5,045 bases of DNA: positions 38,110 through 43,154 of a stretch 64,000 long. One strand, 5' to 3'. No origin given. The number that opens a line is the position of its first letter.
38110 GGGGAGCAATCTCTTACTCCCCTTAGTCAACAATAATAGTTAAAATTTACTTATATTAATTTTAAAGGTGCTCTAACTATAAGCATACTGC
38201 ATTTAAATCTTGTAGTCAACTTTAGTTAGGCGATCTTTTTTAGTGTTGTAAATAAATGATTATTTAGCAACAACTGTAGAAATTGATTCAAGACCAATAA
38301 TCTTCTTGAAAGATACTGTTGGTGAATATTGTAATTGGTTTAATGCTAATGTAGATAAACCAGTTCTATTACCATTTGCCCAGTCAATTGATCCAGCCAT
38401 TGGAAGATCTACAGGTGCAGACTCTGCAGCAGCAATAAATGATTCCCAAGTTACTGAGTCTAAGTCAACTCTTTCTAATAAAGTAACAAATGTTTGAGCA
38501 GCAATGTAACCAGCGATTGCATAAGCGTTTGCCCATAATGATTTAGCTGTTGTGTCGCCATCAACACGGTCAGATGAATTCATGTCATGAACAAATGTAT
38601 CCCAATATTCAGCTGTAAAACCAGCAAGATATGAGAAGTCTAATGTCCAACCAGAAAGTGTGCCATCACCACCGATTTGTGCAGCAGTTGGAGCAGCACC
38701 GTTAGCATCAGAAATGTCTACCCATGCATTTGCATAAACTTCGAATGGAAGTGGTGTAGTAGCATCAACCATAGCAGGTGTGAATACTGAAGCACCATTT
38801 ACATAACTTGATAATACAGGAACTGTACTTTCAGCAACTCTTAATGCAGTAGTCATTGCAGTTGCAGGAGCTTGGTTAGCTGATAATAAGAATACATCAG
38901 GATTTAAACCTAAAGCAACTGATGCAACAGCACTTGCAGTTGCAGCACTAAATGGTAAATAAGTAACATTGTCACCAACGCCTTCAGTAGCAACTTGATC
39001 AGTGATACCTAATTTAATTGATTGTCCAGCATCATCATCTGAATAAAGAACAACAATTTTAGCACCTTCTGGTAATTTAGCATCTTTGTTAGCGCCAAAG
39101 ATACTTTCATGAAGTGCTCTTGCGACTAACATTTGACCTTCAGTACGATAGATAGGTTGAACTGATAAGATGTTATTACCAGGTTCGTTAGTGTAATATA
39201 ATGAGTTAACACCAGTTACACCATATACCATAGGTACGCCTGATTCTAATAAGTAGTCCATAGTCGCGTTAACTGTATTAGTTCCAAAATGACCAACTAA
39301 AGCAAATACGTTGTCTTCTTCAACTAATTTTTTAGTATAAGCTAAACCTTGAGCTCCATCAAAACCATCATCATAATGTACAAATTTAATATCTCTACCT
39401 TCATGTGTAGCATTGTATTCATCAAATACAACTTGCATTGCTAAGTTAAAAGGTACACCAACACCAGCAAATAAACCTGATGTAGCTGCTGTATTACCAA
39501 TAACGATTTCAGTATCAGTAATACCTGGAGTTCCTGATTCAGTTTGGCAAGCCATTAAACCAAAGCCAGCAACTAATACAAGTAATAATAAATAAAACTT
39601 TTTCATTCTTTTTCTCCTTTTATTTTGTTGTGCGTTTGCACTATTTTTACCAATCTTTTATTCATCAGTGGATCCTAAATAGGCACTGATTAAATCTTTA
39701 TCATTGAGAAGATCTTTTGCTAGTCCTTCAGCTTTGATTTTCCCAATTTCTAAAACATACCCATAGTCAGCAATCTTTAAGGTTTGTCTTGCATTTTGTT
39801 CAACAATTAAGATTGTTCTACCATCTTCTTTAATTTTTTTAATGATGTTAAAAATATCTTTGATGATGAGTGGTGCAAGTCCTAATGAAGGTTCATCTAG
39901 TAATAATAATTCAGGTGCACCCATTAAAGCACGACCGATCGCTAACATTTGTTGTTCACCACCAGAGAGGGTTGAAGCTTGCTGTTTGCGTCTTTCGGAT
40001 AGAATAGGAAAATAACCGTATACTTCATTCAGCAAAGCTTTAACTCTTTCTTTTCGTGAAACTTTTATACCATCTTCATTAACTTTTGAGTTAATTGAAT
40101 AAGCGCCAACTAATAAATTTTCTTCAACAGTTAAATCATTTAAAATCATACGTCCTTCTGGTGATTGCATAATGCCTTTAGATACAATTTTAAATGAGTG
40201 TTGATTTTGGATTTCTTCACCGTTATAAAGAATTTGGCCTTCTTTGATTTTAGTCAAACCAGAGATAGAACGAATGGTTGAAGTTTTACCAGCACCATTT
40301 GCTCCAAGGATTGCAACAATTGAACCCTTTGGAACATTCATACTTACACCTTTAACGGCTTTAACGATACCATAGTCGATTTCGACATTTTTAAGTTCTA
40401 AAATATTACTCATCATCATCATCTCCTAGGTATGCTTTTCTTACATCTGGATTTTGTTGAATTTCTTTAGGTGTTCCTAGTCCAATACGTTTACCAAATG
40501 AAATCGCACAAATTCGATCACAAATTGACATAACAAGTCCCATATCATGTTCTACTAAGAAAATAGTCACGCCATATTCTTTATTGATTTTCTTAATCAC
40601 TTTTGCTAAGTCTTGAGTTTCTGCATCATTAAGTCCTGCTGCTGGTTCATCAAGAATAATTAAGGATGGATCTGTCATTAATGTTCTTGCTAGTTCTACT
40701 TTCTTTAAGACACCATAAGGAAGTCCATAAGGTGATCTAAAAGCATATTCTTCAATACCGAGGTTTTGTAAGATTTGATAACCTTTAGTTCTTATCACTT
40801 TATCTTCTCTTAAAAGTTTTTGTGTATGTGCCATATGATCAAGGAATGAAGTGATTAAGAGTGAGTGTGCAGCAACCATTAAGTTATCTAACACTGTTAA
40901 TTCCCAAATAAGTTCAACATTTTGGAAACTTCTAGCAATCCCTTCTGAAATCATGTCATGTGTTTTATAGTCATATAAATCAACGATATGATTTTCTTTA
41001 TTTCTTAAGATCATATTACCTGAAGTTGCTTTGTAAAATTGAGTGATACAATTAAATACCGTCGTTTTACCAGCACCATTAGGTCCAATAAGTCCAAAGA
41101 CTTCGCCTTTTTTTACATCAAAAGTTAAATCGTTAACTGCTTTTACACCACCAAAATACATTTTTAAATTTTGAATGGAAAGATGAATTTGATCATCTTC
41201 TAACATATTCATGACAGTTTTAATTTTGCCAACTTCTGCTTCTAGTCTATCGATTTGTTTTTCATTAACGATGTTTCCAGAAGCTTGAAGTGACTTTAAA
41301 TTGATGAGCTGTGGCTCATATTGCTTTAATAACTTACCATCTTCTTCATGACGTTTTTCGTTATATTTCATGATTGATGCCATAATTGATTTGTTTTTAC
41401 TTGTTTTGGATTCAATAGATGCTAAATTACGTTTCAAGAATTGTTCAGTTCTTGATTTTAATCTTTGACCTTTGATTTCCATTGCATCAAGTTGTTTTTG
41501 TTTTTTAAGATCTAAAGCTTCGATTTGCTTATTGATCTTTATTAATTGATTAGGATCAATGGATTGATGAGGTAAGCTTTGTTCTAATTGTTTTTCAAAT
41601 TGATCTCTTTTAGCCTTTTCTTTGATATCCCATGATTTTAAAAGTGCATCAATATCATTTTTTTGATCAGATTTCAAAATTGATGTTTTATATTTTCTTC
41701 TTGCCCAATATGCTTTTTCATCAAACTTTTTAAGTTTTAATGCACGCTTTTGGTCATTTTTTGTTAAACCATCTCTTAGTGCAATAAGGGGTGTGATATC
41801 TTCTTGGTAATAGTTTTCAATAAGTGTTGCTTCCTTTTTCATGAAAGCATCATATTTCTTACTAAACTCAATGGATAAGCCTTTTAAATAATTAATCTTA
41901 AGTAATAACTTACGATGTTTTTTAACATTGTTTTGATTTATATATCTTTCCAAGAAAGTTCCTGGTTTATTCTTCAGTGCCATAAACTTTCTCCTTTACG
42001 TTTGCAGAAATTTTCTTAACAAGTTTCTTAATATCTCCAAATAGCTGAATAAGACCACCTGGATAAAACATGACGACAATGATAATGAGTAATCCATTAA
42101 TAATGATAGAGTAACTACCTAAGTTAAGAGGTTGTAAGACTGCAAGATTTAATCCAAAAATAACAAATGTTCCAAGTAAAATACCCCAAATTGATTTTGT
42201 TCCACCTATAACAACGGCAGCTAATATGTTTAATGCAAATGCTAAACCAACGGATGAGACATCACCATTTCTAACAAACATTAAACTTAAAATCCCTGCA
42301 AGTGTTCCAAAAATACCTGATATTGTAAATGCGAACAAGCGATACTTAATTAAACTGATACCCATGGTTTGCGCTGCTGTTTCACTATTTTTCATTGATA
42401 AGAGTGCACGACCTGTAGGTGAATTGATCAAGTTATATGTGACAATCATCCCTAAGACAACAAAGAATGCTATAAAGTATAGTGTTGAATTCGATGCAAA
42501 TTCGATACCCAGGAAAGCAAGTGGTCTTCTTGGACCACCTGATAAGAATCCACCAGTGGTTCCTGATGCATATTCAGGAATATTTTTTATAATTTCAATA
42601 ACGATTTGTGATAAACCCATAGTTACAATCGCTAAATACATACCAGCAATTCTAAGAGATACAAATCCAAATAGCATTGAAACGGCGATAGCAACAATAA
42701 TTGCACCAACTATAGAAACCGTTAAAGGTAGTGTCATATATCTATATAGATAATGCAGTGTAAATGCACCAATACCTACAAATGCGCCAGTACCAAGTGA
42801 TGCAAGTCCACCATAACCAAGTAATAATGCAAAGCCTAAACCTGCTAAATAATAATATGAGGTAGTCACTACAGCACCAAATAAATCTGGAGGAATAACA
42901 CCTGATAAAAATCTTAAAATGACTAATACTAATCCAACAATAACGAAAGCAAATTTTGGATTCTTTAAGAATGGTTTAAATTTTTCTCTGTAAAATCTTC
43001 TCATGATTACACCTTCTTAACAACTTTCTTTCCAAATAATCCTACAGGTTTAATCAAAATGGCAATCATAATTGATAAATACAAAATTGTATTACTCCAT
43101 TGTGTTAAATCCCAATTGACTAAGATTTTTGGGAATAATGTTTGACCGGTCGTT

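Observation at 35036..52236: Complete candidate system for scavenging and fermenting poly/oligo-(R)-3-hydroxybutyrate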

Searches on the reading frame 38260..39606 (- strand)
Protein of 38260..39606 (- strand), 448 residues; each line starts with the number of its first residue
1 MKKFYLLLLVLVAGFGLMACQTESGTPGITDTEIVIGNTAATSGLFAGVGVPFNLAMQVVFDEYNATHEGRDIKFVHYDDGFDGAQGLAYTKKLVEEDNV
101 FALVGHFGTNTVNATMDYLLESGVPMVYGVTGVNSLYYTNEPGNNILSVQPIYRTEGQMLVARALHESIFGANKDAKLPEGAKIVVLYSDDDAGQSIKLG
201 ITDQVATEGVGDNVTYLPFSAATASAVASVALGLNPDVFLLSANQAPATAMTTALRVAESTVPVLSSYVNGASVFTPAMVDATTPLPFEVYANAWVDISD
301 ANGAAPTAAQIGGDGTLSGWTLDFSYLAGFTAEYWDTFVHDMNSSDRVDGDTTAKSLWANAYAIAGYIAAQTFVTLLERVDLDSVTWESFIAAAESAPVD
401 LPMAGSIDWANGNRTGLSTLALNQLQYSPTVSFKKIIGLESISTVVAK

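Call 3: search_protein_families(library=pfam, proteins=[window:38260-39606:-])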
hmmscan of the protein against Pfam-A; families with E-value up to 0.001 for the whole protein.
window:38260-39606:- (448 aa): 1 family
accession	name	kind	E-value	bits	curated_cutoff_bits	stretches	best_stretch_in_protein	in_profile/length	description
PF13458.12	Peripla_BP_6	-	6e-29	102.2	31.7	2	33-259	1-214/343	Periplasmic binding protein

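Call 5: search_protein_families(library=ncbifam, proteins=[window:38260-39606:-], max_evalue=0.00001)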
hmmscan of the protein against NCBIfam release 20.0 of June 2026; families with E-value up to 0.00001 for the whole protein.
window:38260-39606:- (448 aa): 0 families

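Call 28: search_solved_structures(query=window:38260-39606:-, max_evalue=0.001)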
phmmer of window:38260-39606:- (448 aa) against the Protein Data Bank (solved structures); distinct sequences matched with E-value up to 0.001: 4.
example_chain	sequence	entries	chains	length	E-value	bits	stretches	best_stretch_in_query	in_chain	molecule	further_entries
4kv7_A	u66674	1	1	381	4.2e-06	29.4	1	34-156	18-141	Probable leucine/isoleucine/valine-binding protein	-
4n03_A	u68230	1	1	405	5e-05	25.8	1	26-267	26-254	ABC-type branched-chain amino acid transport systems periplasmic component-like protein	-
3h5l_A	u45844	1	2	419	0.00017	24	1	31-129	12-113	putative Branched-chain amino acid ABC transporter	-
7ylt_B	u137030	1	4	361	0.00031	23.2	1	34-127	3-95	Putative ABC transporter, substrate-binding protein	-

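Call 98: predict_structure(alignment_id=A2)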
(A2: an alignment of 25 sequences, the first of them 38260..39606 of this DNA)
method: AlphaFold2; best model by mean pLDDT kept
length: 448 residues; sequences in the alignment: 25
mean_pLDDT: 90.2   pTM: 0.86
mean pLDDT of the five models: 90.2, 90.1, 87.6, 84.9, 83.7
residues with pLDDT >= 90: 319; 70-90: 104; 50-70: 19; < 50: 6
segments of 3 or more residues with pLDDT < 50: 17-22
pLDDT, mean of each block of 10 residues (from residue 1): 71 55 71 95 90 97 94 96 94 96 88 92 90 85 92 93 96 92 96 92 97 97 97 98 92 95 91 72 82 89 91 91 87 93 96 94 93 96 94 95 89 90 81 86 94
secondary structure, 60 per line:
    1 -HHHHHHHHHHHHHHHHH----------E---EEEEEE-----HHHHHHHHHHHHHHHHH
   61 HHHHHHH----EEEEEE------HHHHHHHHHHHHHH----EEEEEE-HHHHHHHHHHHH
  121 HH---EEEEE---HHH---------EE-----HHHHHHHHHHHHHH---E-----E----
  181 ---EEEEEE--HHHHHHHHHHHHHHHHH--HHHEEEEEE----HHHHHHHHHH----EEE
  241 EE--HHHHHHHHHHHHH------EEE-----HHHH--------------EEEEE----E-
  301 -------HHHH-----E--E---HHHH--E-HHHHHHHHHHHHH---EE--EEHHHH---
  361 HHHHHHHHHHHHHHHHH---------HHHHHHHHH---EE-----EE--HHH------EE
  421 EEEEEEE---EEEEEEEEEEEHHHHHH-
elements in order: H2-18 E33-38 H44-67 E72-77 H84-97 E102-107 H109-122 E126-130 H153-166 E184-189 H192-208 E214-219 H224-233 E238-242 H245-257 E264-266 H272-275 E290-294 H308-311 H324-327 H332-344 H354-357 H361-377 H387-395 E419-427 E431-441 H442-447

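Call 100: fold_search(model_id=the predicted structure, library=pdb)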
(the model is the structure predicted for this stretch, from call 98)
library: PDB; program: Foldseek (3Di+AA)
matches with E <= 10: 1729; with E <= 0.001: 738
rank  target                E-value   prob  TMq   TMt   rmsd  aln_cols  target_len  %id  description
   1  4n03                  1.3e-19  1.00  0.60  0.68   5.5       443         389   17  Fatty acid ABC transporter substrate-binding protein from Thermomonospora curvata (released 2013-10-16)
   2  4kv7                  9.6e-19  1.00  0.59  0.69   5.5       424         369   15  The crystal structure of a possible leucine/isoleucine/valine-binding protein from Rhodopirellula baltica SH 1 (released 2013-06-05)
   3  4m88                  2.2e-18  1.00  0.61  0.75   5.6       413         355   17  Crystal structure of extracellular ligand-binding receptor from Verminephrobacter eiseniae ef01-2 (released 2013-11-06)
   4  4obb_A                1.1e-17  1.00  0.56  0.67   6.4       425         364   14  The crystal structure of a solute-binding protein from Anabaena variabilis ATCC 29413 in complex with (3S)-3-methyl-2- (released 2014-03-19)
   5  4nv3_A                2.0e-17  1.00  0.56  0.66   6.5       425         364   14  The crystal structure of a solute-binding protein (N280D mutant) from Anabaena variabilis ATCC 29413 in complex with v (released 2013-12-11)
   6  3eaf                  5.0e-17  1.00  0.63  0.72   5.6       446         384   14  Crystal structure of ABC transporter, substrate binding protein Aeropyrum pernix (released 2008-09-09)
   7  3lop                  2.1e-16  1.00  0.59  0.72   5.6       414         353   17  Crystal structure of substrate-binding periplasmic protein (Pbp) from Ralstonia solanacearum (released 2010-02-23)
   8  3i45                  2.2e-16  1.00  0.61  0.71   5.5       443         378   15  CRYSTAL STRUCTURE OF putative twin-arginine translocation pathway signal protein from Rhodospirillum rubrum Atcc 11170 (released 2009-07-14)
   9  3tx6                  2.6e-16  1.00  0.57  0.69   6.2       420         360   15  The Structure of a putative ABC-transporter periplasmic component from Rhodopseudomonas palustris (released 2011-11-09)
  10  4jb0                  6.1e-16  1.00  0.57  0.68   6.4       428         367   15  Rhodopseudomonas palustris (strain CGA009) Rp1789 transport protein (released 2013-04-17)
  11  4mpt_A                6.5e-16  1.00  0.61  0.72   5.4       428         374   14  Crystal Structure of Periplasmic binding Protein Type 1 from Bordetella pertussis Tohama I (released 2013-12-11)
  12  4eyq                  7.3e-16  1.00  0.55  0.66   6.8       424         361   15  Crystal structure of solute binding protein of ABC transporter from Rhodopseudomonas palustris HaA2 in complex with caff (released 2012-05-30)
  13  4eyo                  1.1e-15  1.00  0.55  0.65   6.8       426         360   15  Crystal structure of solute binding protein of ABC transporter from Rhodopseudomonas palustris HaA2 in complex with p-co (released 2012-05-30)
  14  4q6w_B                1.6e-15  1.00  0.61  0.71   5.6       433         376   13  Crystal Structure of Periplasmic Binding Protein type 1 from Bordetella pertussis Tohama I complexed with 3-Hydroxy Be (released 2014-07-02)
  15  3td9                  1.7e-15  1.00  0.56  0.70   6.0       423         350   16  Crystal structure of a Leucine binding protein LivK (TM1135) from Thermotoga maritima MSB8 at 1.90 A resolution (released 2011-09-07)
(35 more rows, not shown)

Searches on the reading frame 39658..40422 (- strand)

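Call 3: search_protein_families(library=pfam, proteins=[window:39658-40422:-])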
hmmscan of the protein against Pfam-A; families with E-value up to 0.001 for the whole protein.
window:39658-40422:- (254 aa): 2 families
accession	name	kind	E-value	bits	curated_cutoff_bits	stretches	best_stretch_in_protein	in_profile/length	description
PF00005.33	ABC_tran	-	3.2e-30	106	25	1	24-179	2-136/137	ABC transporter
PF13304.12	AAA_21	-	3.3e-11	44.2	27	1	135-206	221-295/304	AAA domain, putative AbiEii toxin, Type IV TA system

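Call 6: search_protein_families(library=ncbifam, proteins=[window:39658-40422:-], max_evalue=0.00001)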
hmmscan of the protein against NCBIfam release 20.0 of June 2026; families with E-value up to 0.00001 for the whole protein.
window:39658-40422:- (254 aa): 186 families (the best 25 are shown)
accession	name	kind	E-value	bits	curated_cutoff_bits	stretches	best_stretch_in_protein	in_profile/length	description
NF008626.0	PRK11614.1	equivalog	3.1e-70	236.3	441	1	4-250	2-236/237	high-affinity branched-chain amino acid ABC transporter ATP-binding protein LivF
TIGR03410.1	urea_trans_UrtE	equivalog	1.6e-59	201.2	285.8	1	8-240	1-221/230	urea ABC transporter ATP-binding subunit UrtE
TIGR04406.1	LPS_export_lptB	equivalog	1.2e-47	162.2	240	1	8-251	2-235/239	LPS export ABC transporter ATP-binding protein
TIGR03411.1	urea_trans_UrtD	equivalog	2e-41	142.2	304.1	1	7-250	2-241/242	urea ABC transporter ATP-binding protein UrtD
NF008449.1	PRK11300.1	equivalog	1.2e-39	136.2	362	1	4-251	2-254/255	high-affinity branched-chain amino acid ABC transporter ATP-binding protein LivG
TIGR01188.1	drrA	subfamily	2.1e-37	129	312.45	1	17-239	3-212/302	daunorubicin resistance ABC transporter, ATP-binding protein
NF008144.0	PRK10895.1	equivalog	1.1e-36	126.5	381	1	8-251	4-237/241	LPS export ABC transporter ATP-binding protein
TIGR00972.1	3a0107s01c2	equivalog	1.2e-32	113.3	343.2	1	8-240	2-232/248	phosphate ABC transporter ATP-binding protein PstB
TIGR02315.1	ABC_phnC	equivalog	5.1e-32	111.2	266.1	1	7-216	1-211/243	phosphonate ABC transporter ATP-binding protein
TIGR03864.1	PQQ_ABC_ATP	hypoth_equivalog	9.8e-32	110.3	302.25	1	8-246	2-230/236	ABC transporter, ATP-binding subunit, PQQ-dependent alcohol dehydrogenase system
TIGR03265.1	PhnT2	equivalog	6.1e-31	107.9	457.7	1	5-240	2-224/353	putative 2-aminoethylphosphonate ABC transporter ATP-binding protein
NF011967.0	PRK15439.1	equivalog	6.9e-31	107.2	586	2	3-107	7-111/510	autoinducer 2 ABC transporter ATP-binding protein LsrA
NF007027.0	PRK09493.1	equivalog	1.8e-30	106.1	379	1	8-241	2-226/240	glutamine ABC transporter ATP-binding protein GlnQ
NF008030.0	PRK10762.1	equivalog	3.8e-30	105.1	745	2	96-251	344-494/501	ribose ABC transporter ATP-binding protein RbsA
TIGR04521.1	ECF_ATPase_2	equivalog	4.5e-30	104.7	330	1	20-246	18-240/279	energy-coupling factor transporter ATPase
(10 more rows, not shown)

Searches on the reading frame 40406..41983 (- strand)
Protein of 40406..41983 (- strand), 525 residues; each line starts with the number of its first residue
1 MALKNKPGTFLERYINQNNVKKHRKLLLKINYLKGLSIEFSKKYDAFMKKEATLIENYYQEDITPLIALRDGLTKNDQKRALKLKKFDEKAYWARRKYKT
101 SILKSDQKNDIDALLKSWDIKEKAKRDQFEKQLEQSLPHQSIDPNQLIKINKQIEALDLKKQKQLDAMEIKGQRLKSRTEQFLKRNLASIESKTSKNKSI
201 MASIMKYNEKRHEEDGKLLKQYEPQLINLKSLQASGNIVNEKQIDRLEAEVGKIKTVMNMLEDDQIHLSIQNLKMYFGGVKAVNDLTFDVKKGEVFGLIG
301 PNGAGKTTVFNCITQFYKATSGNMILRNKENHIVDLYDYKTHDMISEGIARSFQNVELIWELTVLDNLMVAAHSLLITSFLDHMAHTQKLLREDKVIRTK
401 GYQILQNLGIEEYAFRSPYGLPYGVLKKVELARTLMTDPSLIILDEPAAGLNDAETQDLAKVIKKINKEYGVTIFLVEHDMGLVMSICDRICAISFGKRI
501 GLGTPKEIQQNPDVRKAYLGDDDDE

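Call 3: search_protein_families(library=pfam, proteins=[window:40406-41983:-])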
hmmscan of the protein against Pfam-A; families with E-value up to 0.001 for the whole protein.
window:40406-41983:- (525 aa): 5 families
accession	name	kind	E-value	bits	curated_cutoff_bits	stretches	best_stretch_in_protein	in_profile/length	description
PF00005.33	ABC_tran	-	6.6e-26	92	25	1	283-448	1-136/137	ABC transporter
PF12399.14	BCA_ABC_TP_C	-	3.7e-09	36.4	25.5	1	503-524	6-27/27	Branched-chain amino acid ATP-binding cassette transporter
PF13476.12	AAA_23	-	1.1e-06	29.9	27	1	268-316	2-42/201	AAA domain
PF13304.12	AAA_21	-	1.2e-05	26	27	0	296-315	2-21/304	AAA domain, putative AbiEii toxin, Type IV TA system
PF02463.25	SMC_N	-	0.00046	20.1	40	0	294-319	25-49/220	RecF/RecN/SMC N terminal domain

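Call 5: search_protein_families(library=ncbifam, proteins=[window:40406-41983:-], max_evalue=0.00001)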
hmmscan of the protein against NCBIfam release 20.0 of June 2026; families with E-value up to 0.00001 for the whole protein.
window:40406-41983:- (525 aa): 176 families (the best 25 are shown)
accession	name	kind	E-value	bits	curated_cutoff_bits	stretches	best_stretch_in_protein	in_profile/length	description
NF008449.1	PRK11300.1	equivalog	1.8e-78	263.3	362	1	268-521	6-254/255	high-affinity branched-chain amino acid ABC transporter ATP-binding protein LivG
TIGR03411.1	urea_trans_UrtD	equivalog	8.3e-48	163.1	304.1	1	267-520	2-241/242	urea ABC transporter ATP-binding protein UrtD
TIGR04406.1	LPS_export_lptB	equivalog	2.5e-40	138.3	240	1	268-522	2-236/239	LPS export ABC transporter ATP-binding protein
TIGR02315.1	ABC_phnC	equivalog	2.5e-37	128.6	266.1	1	268-511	2-236/243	phosphonate ABC transporter ATP-binding protein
NF008144.0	PRK10895.1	equivalog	1.2e-33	116.6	381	1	268-522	4-238/241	LPS export ABC transporter ATP-binding protein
TIGR01186.1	proV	subfamily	2.4e-33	115.7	326.6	1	278-513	4-222/363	betaine/proline/choline family ABC transporter ATP-binding protein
NF033858.1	ABC2_perm_RbbA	equivalog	8.3e-33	113.3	1050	1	258-512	257-488/909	ribosome-associated ATPase/putative transporter RbbA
TIGR01188.1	drrA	subfamily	1.2e-32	113.4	312.45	1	276-511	2-214/302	daunorubicin resistance ABC transporter, ATP-binding protein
NF008442.0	PRK11288.1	equivalog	1.3e-32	112.7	689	1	265-500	5-222/504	L-arabinose ABC transporter ATP-binding protein AraG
TIGR03410.1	urea_trans_UrtE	equivalog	3.7e-31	108.4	285.8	1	268-511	1-222/230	urea ABC transporter ATP-binding subunit UrtE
NF041861.1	YtfR_transport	equivalog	1.2e-30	106.4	850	1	268-511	2-227/492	galactofuranose ABC transporter, ATP-binding protein YtfR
NF010069.0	PRK13549.1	equivalog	1.9e-30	105.8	699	1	267-511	5-233/513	xylose ABC transporter ATP-binding protein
TIGR03265.1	PhnT2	equivalog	2e-30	106.2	457.7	1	266-514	3-228/353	putative 2-aminoethylphosphonate ABC transporter ATP-binding protein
TIGR04521.1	ECF_ATPase_2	equivalog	6.2e-30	104.2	330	1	280-513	18-237/279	energy-coupling factor transporter ATPase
NF007253.0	PRK09700.1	equivalog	6.6e-30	104.2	772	1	268-511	6-235/510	D-allose ABC transporter ATP-binding protein AlsA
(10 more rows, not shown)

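Call 63: search_protein_families(library=pfam, proteins=[window:40406-41983:-], max_evalue=0.0001)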
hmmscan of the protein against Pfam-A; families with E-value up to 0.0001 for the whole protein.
window:40406-41983:- (525 aa): 4 families
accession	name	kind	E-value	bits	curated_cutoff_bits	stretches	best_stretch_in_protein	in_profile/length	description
PF00005.33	ABC_tran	-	6.6e-26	92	25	1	283-448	1-136/137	ABC transporter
PF12399.14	BCA_ABC_TP_C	-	3.7e-09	36.4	25.5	1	503-524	6-27/27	Branched-chain amino acid ATP-binding cassette transporter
PF13476.12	AAA_23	-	1.1e-06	29.9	27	1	268-316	2-42/201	AAA domain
PF13304.12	AAA_21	-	1.2e-05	26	27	0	296-315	2-21/304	AAA domain, putative AbiEii toxin, Type IV TA system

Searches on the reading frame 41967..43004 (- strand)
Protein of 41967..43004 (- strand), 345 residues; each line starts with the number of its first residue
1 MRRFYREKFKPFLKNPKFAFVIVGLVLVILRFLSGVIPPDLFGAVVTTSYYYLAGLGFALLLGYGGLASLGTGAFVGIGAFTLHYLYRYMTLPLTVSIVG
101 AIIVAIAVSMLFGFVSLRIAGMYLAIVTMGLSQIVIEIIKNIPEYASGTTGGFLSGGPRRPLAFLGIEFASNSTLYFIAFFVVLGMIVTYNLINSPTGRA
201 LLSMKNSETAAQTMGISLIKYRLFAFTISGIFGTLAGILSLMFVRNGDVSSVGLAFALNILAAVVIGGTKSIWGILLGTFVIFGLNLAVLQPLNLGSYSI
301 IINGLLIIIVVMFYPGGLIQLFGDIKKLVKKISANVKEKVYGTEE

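Call 3: search_protein_families(library=pfam, proteins=[window:41967-43004:-])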
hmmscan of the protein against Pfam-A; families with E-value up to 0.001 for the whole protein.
window:41967-43004:- (345 aa): 1 family
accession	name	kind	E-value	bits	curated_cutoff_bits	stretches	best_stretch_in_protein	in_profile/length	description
PF02653.21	BPD_transp_2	-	9.3e-34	117.2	26.8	1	43-311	4-269/269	Branched-chain amino acid transport system / permease component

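Call 6: search_protein_families(library=ncbifam, proteins=[window:41967-43004:-], max_evalue=0.00001)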
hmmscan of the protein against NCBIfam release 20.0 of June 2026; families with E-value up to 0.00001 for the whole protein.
window:41967-43004:- (345 aa): 4 families
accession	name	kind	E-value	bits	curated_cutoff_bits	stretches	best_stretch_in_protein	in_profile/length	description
NF008450.0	PRK11301.1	subfamily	3.5e-27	95.9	366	1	20-320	93-407/418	high-affinity branched-chain amino acid ABC transporter permease LivM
TIGR03727.1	urea_t_UrtC_arc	equivalog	5.9e-18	64.9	575.55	1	39-333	46-353/369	urea ABC transporter, permease protein UrtC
TIGR03408.1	urea_trans_UrtC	equivalog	9.9e-18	64.9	296.2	1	94-320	88-312/313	urea ABC transporter permease subunit UrtC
TIGR03409.1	urea_trans_UrtB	equivalog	1.1e-10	41.7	250.3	1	41-321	4-288/291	urea ABC transporter permease subunit UrtB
